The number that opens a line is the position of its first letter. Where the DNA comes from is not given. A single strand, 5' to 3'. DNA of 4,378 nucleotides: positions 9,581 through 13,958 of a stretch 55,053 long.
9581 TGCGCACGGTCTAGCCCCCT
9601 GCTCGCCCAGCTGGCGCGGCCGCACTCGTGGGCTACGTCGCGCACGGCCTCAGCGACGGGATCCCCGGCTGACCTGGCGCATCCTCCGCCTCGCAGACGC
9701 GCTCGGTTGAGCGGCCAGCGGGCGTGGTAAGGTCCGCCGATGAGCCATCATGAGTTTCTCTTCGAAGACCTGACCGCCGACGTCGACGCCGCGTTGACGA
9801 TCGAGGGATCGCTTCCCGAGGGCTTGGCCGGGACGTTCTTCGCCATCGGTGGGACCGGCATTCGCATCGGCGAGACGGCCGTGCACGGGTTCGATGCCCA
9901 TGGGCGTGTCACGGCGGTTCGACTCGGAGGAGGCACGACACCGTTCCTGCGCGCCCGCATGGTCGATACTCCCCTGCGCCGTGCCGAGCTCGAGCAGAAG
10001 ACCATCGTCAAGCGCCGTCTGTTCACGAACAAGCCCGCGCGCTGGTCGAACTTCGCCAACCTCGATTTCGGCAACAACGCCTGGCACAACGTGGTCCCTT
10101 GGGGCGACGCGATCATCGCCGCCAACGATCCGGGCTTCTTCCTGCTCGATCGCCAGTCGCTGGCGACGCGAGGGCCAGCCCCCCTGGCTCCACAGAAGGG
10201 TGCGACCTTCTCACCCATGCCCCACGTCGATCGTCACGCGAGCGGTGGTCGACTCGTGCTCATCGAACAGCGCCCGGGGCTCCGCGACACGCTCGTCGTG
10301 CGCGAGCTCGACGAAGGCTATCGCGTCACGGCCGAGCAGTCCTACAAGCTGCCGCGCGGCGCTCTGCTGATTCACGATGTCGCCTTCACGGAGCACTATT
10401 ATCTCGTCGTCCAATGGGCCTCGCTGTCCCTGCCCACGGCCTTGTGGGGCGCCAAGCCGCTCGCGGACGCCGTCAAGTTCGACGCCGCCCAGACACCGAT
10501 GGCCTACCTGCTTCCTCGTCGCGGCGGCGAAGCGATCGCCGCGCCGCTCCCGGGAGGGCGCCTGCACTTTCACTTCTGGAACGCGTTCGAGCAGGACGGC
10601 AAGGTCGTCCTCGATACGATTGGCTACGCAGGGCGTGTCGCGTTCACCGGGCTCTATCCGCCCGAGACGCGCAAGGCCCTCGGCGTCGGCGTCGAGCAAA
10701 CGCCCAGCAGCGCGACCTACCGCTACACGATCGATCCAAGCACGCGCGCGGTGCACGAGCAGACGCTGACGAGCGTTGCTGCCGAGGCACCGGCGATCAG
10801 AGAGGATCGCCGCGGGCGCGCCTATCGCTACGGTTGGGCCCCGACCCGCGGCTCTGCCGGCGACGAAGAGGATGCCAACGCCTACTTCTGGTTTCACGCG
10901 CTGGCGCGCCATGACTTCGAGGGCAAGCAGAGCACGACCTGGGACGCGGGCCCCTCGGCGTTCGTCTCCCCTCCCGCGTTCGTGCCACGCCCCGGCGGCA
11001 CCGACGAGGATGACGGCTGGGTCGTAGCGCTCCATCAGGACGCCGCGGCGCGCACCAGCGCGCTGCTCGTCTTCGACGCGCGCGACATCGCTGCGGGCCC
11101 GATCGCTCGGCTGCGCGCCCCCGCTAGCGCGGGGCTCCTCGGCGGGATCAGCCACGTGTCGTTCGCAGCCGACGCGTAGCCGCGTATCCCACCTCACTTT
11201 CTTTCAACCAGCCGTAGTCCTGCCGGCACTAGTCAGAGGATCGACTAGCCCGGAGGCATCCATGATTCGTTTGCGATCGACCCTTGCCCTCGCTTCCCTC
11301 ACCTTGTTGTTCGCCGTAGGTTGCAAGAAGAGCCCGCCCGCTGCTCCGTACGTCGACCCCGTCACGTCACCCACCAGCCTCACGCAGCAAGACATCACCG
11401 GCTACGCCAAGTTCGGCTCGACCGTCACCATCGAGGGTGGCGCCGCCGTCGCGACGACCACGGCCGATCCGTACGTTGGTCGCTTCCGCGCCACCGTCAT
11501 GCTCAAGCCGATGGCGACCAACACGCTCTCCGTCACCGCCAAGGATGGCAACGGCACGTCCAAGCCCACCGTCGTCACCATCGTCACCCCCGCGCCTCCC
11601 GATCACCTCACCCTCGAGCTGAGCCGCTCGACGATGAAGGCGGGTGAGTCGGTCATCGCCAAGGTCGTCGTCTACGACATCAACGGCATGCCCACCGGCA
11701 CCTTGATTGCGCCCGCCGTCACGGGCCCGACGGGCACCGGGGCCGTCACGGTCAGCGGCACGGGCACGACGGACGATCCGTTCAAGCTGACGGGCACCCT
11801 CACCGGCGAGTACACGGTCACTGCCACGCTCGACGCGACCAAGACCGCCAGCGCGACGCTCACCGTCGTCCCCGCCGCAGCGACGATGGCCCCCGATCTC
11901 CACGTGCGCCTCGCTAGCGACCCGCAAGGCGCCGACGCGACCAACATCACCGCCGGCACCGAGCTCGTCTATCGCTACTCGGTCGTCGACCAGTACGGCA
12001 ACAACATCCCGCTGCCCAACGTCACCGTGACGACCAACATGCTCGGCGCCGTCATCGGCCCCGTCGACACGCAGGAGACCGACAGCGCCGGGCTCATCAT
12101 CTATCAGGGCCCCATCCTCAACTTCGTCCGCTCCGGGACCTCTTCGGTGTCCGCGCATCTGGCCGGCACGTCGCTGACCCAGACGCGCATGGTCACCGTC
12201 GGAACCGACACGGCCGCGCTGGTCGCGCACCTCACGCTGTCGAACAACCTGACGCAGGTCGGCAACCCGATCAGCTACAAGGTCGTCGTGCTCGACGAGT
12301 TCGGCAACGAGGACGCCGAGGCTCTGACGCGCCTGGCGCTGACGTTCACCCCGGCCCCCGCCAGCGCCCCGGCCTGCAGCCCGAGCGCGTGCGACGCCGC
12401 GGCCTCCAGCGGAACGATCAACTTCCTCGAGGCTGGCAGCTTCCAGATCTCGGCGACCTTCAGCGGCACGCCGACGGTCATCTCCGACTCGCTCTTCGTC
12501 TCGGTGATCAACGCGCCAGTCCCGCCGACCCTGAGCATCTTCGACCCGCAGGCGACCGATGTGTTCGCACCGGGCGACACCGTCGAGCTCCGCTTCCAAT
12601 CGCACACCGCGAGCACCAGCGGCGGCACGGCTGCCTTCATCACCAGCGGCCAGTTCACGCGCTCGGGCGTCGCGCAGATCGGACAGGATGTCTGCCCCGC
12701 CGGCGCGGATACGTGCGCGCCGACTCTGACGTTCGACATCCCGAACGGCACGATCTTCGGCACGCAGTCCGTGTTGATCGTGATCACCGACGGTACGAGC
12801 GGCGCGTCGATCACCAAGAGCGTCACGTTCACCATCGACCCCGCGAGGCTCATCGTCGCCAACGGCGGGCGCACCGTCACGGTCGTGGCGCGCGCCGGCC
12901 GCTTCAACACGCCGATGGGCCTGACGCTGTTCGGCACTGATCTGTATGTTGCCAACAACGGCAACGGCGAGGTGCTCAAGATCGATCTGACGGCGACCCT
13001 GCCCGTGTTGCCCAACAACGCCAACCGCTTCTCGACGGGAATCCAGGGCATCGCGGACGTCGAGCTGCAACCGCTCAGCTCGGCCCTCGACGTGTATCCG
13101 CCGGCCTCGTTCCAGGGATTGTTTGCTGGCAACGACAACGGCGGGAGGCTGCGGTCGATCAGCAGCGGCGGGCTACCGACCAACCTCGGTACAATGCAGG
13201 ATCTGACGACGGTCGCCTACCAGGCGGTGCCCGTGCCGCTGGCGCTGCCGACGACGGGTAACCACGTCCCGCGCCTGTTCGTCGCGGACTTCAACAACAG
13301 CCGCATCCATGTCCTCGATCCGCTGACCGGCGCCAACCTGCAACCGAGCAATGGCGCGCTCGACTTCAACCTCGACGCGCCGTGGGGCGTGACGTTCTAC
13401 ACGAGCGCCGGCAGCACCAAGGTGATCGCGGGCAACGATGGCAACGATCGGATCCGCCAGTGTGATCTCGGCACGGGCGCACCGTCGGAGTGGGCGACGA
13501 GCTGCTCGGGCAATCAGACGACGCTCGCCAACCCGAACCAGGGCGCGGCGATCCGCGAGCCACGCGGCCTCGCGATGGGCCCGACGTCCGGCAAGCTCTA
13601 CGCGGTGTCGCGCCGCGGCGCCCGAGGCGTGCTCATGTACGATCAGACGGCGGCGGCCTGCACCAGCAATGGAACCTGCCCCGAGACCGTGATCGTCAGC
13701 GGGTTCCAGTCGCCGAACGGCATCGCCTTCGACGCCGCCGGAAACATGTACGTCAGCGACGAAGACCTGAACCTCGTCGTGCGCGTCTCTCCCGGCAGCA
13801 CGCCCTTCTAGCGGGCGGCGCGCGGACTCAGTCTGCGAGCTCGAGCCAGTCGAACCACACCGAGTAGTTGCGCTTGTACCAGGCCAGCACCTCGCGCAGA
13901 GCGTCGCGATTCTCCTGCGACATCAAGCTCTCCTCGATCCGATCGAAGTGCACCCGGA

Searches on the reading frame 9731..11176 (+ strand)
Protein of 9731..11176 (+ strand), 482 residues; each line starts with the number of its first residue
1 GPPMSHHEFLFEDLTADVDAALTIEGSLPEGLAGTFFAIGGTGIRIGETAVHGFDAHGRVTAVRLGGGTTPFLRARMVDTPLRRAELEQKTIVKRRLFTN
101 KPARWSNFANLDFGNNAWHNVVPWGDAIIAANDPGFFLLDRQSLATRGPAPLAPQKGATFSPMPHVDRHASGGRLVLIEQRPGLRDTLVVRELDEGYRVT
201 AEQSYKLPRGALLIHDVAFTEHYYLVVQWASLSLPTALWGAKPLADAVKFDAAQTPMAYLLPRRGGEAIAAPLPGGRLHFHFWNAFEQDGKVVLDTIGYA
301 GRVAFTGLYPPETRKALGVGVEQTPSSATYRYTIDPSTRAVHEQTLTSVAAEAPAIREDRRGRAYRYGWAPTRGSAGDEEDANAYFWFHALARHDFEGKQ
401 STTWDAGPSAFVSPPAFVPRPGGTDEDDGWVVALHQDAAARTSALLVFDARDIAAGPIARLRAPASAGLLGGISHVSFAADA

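Call 9: search_protein_families(library=pfam, proteins=[window:9731-11176:+], max_evalue=0.001)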
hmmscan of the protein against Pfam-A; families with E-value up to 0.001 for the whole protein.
window:9731-11176:+ (482 aa): 1 family
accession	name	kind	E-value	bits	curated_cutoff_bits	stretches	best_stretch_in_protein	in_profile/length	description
PF03055.21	RPE65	-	2.4e-73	248.2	27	1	17-465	7-457/469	Retinal pigment epithelial membrane protein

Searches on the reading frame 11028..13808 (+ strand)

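Call 9: search_protein_families(library=pfam, proteins=[window:11028-13808:+], max_evalue=0.001)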
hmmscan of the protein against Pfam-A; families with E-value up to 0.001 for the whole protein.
window:11028-13808:+ (927 aa): 2 families
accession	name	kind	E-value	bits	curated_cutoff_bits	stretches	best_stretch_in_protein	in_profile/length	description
PF01436.27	NHL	-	4.4e-07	30.1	20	0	749-762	14-27/28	NHL repeat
PF17936.7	Big_6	-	6.8e-05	23.5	27.6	1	116-184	10-80/83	Bacterial Ig domain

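Call 46: search_protein_families(library=ncbifam, proteins=[window:11028-13808:+], max_evalue=0.001)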
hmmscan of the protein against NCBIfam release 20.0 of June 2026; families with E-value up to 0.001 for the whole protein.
window:11028-13808:+ (927 aa): 1 family
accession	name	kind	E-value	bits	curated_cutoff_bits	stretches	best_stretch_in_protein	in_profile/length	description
NF035926.1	scyF_NHL_VPEP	equivalog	3.4e-06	26.4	350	0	837-914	97-172/376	scytonemin biosynthesis PEP-CTERM protein ScyF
